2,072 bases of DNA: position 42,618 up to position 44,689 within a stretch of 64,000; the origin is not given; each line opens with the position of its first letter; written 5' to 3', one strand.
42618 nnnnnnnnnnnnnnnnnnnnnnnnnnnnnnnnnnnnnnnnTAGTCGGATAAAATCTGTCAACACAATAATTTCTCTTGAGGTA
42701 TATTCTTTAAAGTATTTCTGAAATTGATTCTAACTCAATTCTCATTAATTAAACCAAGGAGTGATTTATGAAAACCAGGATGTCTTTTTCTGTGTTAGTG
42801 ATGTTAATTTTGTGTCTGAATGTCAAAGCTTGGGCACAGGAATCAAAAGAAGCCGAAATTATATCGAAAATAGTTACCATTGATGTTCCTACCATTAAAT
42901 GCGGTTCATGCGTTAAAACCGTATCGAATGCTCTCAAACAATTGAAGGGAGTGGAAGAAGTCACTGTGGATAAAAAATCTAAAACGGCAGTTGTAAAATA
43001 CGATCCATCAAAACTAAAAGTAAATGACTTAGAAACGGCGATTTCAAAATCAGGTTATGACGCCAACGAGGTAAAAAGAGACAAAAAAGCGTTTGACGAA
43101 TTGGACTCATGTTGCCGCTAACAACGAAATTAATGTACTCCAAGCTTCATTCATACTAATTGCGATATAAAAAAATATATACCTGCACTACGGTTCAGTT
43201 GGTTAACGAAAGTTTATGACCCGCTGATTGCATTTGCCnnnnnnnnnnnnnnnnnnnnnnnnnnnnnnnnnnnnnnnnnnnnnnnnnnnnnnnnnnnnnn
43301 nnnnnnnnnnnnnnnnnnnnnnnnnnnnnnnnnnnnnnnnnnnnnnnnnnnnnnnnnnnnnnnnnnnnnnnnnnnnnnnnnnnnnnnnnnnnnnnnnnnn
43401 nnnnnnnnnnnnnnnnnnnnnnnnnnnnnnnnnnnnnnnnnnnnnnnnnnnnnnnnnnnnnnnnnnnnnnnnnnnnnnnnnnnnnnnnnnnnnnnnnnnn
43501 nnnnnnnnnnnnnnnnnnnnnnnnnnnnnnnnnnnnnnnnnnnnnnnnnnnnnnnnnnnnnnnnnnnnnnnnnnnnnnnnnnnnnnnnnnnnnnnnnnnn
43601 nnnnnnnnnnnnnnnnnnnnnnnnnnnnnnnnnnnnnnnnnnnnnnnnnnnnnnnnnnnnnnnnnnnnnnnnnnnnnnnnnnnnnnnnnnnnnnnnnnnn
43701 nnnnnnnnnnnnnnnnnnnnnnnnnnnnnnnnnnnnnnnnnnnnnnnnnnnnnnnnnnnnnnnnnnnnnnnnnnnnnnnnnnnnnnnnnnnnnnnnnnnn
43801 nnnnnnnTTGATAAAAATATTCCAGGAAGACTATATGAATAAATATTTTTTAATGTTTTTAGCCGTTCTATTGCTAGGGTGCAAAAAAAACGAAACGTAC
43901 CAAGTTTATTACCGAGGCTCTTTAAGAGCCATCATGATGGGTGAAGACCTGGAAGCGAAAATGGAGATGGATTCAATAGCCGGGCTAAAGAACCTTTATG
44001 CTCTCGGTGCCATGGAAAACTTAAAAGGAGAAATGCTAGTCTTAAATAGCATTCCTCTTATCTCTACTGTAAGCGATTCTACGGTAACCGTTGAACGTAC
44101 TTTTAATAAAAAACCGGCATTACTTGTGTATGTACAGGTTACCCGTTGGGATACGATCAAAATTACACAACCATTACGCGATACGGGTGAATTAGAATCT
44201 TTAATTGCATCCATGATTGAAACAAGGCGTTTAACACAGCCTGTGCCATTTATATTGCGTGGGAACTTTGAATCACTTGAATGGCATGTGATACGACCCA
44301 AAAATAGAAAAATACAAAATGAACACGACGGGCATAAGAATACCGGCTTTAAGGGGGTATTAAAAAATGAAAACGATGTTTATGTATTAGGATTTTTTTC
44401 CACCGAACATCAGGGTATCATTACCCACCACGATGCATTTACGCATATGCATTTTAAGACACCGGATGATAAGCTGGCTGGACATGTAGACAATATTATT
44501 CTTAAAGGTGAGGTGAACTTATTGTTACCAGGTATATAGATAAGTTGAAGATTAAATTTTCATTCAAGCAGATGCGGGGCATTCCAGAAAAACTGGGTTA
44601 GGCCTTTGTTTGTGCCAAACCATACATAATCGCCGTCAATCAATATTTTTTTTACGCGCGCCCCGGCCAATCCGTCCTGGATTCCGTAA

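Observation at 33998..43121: Cu/Ag-type RND efflux operon extended by a string of unusual periplasmic metal-handling proteins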

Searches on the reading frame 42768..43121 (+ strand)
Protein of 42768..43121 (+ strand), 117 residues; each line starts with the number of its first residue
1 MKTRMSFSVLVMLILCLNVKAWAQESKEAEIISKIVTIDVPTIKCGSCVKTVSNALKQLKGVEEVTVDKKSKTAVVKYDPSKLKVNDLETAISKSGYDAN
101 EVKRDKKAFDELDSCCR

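Call 3: search_protein_families(library=pfam, proteins=[window:42768-43121:+], max_evalue=0.1)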
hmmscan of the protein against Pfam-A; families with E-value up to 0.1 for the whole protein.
window:42768-43121:+ (117 aa): 2 families
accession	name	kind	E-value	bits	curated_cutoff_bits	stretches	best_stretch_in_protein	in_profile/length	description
PF00403.32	HMA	-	1e-17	64.7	24.8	1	37-98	1-62/62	Heavy-metal-associated domain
PF19991.5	HMA_2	-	6.2e-05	23.4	30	1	50-107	33-90/154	Heavy metal associated domain 2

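Call 5: search_protein_families(library=ncbifam, proteins=[window:42768-43121:+], max_evalue=0.1)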
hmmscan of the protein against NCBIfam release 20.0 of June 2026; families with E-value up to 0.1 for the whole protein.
window:42768-43121:+ (117 aa): 15 families
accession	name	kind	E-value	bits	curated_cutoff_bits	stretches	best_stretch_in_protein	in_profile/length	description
TIGR02052.1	MerP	equivalog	1.3e-16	60.9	92.55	1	25-99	14-88/92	mercury resistance system periplasmic binding protein MerP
NF033795.1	chaper_CopZ_Bs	exception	1.4e-15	57.2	91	1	36-99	2-65/66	copper chaperone CopZ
NF033794.2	chaper_CopZ_Eh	exception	5.4e-13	48.9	95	1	39-100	5-66/68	copper chaperone CopZ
NF033556.1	MerTP_fusion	equivalog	1.5e-12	47.5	180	1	33-98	119-184/186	mercuric transport protein MerTP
NF041115.1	UxxU_metal_bind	equivalog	2.1e-12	47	95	1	35-101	5-71/74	metal-binding (seleno)protein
TIGR00003.1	TIGR00003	subfamily_domain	4.6e-12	46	62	1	36-99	2-65/66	copper ion binding protein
NF045683.1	MerT_CopZ_Se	exception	9.3e-12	44.9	375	1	13-100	142-228/235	MerT/CopZ fusion-like heavy metal transport selenoprotein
NF047957.1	CopZ_AFE_1862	equivalog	1.5e-11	44.5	85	1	37-99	2-61/62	CopZ family metallochaperone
NF010311.1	PRK13748.1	subfamily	2.2e-08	33.4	600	1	38-109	3-73/560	mercury(II) reductase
NF007952.0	PRK10671.1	equivalog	5.9e-08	31.3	1316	1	40-107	109-173/838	copper-exporting P-type ATPase CopA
NF033781.1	chaper_CopP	exception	7.7e-07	29.2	112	1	37-98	3-63/65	copper-binding metallochaperone CopP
NF033775.1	P_type_ZntA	exception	2.8e-06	25.9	1240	1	16-105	30-117/732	Zn(II)/Cd(II)/Pb(II) translocating P-type ATPase ZntA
NF008262.1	PRK11033.1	equivalog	7.7e-06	24.6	1005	1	25-108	32-113/731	zinc/cadmium/mercury/lead-transporting ATPase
NF047536.1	Cu_chaper_CsoZ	equivalog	3.2e-05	24.3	77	1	38-98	5-64/66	putative copper chaperone CsoZ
NF033553.1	MerP_Gpos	exception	0.00011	22.1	110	1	5-98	10-110/112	mercury resistance system substrate-binding protein MerP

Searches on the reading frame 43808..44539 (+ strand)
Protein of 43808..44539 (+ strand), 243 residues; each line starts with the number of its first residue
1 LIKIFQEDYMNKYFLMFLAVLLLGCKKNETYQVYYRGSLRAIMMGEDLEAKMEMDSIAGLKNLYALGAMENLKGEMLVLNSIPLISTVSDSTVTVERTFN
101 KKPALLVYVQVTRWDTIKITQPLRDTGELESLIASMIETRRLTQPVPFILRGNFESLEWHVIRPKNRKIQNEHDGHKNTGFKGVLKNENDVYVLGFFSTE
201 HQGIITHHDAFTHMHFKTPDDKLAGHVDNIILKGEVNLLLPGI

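Call 44: search_protein_families(library=pfam, proteins=[window:43808-44539:+], max_evalue=0.001)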
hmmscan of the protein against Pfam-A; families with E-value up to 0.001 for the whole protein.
window:43808-44539:+ (243 aa): 1 family
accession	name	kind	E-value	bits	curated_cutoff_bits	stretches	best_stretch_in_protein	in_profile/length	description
PF03306.18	AAL_decarboxy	-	1.1e-08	35.2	25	1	39-232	7-189/219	Alpha-acetolactate decarboxylase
